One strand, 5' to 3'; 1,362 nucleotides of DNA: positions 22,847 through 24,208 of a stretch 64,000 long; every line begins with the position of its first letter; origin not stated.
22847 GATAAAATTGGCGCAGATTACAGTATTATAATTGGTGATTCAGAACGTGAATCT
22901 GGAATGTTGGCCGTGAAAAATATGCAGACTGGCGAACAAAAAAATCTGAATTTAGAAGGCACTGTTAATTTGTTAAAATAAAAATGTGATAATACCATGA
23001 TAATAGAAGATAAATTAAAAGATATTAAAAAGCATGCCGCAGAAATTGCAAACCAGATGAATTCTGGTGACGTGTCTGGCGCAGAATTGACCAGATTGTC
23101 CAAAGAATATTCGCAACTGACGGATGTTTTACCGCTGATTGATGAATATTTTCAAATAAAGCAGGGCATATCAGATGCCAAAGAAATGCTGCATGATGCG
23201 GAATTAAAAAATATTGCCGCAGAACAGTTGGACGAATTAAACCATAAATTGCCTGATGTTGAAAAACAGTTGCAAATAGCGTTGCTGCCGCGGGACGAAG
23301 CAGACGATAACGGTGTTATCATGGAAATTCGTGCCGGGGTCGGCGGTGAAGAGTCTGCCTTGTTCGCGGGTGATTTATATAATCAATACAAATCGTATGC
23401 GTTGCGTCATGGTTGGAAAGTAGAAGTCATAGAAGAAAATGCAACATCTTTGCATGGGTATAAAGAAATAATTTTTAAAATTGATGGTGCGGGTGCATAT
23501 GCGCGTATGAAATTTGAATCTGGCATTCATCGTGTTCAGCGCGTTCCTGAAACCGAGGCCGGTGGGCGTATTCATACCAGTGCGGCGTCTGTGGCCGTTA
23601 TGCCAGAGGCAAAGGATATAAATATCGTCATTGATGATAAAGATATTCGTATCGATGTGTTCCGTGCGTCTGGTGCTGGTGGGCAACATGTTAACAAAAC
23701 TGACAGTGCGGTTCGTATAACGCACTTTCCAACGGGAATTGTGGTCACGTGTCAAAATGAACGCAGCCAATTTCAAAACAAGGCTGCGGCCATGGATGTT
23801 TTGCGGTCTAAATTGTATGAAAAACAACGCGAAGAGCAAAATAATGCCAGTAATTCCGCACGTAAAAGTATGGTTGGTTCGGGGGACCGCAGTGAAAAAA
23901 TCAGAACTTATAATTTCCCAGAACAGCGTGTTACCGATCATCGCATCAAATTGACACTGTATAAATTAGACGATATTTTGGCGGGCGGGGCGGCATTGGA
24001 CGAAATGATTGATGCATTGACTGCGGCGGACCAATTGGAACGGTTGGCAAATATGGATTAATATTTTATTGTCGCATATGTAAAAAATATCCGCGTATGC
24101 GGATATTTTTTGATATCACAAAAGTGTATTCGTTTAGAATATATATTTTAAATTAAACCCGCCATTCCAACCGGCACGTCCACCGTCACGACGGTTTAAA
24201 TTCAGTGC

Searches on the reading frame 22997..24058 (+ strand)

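Call 66: search_protein_families(library=pfam, proteins=[window:22997-24058:+], max_evalue=0.001)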
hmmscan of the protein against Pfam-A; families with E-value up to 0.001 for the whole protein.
window:22997-24058:+ (354 aa): 2 families
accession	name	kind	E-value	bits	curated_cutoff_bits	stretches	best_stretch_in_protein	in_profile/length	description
PF03462.23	PCRF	-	8.8e-64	215.3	24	1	11-199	2-194/194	PCRF domain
PF00472.26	RF-1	-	4.4e-46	156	35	1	207-316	2-116/116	RF-1 domain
